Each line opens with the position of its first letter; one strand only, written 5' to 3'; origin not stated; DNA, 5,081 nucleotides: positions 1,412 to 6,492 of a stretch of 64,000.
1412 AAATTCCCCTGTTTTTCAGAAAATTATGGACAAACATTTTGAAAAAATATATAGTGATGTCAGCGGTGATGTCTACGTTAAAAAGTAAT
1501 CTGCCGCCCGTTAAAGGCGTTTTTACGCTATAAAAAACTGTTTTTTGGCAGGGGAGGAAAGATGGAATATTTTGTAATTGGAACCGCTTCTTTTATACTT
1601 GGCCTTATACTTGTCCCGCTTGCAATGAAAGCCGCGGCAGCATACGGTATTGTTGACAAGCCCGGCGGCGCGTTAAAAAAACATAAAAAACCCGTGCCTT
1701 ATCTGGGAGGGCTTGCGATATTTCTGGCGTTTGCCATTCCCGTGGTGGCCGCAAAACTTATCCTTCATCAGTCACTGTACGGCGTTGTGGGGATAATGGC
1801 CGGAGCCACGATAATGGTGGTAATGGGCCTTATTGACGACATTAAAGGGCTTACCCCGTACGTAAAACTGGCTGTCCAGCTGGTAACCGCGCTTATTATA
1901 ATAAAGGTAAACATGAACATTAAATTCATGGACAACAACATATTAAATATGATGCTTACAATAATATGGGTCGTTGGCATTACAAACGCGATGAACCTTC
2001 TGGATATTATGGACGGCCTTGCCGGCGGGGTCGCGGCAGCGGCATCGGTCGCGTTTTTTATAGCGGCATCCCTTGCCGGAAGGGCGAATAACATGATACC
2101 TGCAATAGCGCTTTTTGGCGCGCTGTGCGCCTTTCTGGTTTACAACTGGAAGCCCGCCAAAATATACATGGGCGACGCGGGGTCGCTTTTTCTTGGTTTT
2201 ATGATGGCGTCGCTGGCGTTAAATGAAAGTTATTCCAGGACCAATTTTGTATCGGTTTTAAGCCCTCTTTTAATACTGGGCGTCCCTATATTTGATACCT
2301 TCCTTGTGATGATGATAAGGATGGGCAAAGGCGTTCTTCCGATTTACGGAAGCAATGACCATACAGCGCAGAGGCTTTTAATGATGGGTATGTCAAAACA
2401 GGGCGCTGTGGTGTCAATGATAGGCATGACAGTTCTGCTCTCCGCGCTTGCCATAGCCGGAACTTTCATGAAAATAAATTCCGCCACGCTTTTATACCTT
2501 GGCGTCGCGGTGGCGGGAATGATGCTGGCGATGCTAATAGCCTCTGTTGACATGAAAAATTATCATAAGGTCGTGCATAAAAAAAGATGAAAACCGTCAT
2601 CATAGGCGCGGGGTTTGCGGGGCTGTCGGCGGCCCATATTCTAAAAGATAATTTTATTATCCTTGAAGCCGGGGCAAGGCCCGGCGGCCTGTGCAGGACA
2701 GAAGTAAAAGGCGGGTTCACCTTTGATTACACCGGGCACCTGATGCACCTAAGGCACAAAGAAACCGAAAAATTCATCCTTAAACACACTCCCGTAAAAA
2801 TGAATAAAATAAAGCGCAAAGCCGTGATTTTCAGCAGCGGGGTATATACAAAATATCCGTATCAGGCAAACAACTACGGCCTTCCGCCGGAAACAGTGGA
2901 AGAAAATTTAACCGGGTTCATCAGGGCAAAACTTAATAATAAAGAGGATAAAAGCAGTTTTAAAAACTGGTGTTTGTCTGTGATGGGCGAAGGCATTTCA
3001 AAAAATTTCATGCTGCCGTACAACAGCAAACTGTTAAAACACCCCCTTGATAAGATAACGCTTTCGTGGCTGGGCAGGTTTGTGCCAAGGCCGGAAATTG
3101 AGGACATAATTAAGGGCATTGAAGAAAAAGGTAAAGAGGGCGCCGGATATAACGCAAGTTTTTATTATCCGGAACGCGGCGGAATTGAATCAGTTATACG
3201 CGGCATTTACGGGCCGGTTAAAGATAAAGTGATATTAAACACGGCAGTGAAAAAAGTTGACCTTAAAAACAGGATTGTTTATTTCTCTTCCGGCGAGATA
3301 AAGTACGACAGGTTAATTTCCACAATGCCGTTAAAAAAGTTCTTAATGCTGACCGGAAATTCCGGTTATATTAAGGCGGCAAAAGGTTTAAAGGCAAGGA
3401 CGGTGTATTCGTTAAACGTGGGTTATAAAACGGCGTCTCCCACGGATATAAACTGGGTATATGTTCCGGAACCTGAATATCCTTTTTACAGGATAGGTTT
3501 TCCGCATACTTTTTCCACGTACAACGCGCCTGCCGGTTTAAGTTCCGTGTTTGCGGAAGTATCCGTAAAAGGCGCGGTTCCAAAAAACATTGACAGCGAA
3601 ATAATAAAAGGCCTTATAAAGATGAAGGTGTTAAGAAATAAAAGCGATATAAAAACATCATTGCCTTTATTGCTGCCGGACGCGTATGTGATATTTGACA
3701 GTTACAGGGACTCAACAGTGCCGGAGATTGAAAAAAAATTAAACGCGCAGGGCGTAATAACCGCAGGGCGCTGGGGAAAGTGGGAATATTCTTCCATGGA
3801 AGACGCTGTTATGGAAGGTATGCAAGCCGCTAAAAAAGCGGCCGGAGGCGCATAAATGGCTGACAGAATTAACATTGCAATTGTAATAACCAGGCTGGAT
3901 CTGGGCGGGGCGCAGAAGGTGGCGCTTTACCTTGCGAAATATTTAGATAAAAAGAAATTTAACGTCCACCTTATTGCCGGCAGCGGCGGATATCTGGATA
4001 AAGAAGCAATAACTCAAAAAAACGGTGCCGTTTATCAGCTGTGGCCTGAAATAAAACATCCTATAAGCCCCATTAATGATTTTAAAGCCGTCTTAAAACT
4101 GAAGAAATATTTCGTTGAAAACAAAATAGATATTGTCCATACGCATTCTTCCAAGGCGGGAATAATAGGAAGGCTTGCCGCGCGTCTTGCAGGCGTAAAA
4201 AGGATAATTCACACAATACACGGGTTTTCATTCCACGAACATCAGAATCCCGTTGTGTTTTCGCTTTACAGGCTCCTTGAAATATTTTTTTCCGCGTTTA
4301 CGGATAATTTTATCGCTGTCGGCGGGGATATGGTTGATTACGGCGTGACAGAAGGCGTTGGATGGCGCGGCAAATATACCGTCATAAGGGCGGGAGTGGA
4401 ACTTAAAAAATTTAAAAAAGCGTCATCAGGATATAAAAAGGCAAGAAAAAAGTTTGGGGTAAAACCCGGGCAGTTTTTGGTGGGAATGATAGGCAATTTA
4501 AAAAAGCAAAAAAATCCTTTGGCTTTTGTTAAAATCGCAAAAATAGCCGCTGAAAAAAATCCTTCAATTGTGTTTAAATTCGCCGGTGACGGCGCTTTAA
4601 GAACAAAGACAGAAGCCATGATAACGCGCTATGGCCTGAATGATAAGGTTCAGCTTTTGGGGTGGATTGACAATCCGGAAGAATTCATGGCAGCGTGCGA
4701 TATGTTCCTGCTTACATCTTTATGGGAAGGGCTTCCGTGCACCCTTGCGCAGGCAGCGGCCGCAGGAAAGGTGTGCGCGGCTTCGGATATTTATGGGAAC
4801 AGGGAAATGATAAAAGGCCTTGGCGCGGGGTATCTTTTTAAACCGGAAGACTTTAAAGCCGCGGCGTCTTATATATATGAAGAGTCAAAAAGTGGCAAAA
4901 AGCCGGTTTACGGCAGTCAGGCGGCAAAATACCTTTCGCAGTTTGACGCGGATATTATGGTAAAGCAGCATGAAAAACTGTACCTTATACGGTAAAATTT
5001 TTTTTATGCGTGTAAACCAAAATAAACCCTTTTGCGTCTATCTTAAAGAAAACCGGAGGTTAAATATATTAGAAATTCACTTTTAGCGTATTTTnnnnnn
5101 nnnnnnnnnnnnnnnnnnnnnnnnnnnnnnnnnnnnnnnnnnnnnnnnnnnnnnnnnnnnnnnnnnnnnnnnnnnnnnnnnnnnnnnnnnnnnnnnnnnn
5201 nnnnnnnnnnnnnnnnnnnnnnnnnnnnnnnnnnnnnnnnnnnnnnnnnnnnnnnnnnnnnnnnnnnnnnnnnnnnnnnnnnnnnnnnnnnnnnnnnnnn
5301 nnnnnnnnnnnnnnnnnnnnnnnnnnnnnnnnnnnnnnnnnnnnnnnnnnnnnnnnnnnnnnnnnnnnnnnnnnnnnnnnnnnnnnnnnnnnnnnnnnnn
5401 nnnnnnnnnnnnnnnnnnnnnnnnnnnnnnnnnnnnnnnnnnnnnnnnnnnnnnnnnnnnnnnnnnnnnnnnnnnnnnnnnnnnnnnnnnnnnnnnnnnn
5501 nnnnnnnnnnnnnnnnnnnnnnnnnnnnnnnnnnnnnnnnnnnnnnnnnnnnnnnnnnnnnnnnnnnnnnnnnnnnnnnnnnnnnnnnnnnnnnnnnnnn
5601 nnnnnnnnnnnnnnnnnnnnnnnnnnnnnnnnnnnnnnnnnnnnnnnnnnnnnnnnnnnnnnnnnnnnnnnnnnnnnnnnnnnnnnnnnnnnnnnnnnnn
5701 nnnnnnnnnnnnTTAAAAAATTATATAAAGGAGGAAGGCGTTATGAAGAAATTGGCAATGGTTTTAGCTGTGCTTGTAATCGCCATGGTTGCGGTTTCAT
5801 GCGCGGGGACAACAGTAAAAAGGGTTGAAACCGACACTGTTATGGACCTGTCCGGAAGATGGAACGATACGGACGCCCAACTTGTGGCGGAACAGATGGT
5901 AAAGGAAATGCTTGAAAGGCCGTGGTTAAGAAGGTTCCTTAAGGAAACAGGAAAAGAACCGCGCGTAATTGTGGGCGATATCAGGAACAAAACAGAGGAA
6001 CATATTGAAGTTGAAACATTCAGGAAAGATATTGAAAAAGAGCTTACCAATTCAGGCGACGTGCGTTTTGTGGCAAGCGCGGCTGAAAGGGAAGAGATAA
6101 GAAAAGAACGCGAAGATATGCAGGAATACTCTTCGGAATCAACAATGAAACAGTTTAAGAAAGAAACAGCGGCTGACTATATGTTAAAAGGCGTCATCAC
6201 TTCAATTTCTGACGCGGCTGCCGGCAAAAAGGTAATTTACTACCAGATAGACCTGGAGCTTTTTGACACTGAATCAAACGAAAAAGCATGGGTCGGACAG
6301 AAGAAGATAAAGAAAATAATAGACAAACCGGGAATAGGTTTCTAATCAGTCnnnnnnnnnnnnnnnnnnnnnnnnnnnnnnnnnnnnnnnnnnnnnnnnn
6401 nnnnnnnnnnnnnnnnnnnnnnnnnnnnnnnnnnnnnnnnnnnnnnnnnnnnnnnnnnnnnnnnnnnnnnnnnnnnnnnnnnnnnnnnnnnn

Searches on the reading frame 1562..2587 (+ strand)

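Call 17: search_protein_families(library=pfam, proteins=[window:1562-2587:+], max_evalue=0.001)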
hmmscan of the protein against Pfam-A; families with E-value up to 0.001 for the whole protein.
window:1562-2587:+ (342 aa): 1 family
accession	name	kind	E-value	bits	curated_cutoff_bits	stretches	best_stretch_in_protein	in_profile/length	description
PF00953.26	Glycos_transf_4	-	3.4e-35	121.8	27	1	76-220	2-157/160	Glycosyl transferase family 4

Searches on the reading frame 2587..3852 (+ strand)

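Call 17: search_protein_families(library=pfam, proteins=[window:2587-3852:+], max_evalue=0.001)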
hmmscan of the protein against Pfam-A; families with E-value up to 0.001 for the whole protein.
window:2587-3852:+ (422 aa): 2 families
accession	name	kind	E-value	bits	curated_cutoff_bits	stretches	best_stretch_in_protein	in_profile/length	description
PF01593.30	Amino_oxidase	-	5.5e-15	56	19.8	1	10-284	1-295/443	Flavin containing amine oxidoreductase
PF13450.12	NAD_binding_8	-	3.2e-11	43.8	21.9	1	5-59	1-60/68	NAD(P)-binding Rossmann-like domain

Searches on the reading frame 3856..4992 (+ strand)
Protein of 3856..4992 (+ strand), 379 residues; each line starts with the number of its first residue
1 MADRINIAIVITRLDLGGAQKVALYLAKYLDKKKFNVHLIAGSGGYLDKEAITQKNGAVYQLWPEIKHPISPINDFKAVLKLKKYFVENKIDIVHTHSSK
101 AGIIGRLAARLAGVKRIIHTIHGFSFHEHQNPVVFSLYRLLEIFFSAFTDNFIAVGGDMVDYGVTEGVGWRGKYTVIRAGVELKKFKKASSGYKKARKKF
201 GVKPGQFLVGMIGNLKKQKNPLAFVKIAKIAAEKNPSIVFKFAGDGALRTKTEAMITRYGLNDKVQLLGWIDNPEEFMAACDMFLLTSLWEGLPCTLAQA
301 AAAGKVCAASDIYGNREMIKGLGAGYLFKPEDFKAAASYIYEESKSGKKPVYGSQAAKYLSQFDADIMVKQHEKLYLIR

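Call 17: search_protein_families(library=pfam, proteins=[window:3856-4992:+], max_evalue=0.001)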
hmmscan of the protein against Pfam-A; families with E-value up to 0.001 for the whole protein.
window:3856-4992:+ (379 aa): 5 families
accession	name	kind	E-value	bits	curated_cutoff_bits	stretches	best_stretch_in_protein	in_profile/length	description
PF00534.26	Glycos_transf_1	-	3e-29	102.2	26.4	1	195-351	4-163/172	Glycosyl transferases group 1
PF13692.12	Glyco_trans_1_4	-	4.8e-22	79.2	27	1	208-340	3-136/142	Glycosyl transferases group 1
PF13439.12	Glyco_transf_4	-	9.2e-22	78.3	28.5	1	17-184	2-169/170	Glycosyltransferase Family 4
PF13579.12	Glyco_trans_4_4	-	1e-16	62.1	29.7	1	17-180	1-158/158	Glycosyl transferase 4-like domain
PF13477.12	Glyco_trans_4_2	-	1.1e-15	58.4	23.4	1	26-153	16-136/139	Glycosyl transferase 4-like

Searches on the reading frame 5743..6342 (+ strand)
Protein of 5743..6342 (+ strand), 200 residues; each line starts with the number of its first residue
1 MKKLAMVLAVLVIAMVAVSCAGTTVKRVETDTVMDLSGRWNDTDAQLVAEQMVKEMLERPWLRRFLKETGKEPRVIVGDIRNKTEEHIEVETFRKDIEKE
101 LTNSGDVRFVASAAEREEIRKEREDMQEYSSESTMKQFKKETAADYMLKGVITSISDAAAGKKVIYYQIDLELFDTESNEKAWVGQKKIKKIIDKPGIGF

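Call 17: search_protein_families(library=pfam, proteins=[window:5743-6342:+], max_evalue=0.001)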
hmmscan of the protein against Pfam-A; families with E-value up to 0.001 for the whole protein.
window:5743-6342:+ (200 aa): 2 families
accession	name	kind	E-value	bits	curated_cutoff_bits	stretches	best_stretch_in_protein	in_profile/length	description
PF13036.11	LpoB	-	1.3e-43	148.8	22.3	1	44-189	1-147/147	Peptidoglycan-synthase activator LpoB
PF11684.13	DUF3280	-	0.0005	20.8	30.1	0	83-159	22-95/138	Protein of unknown function (DUF2380)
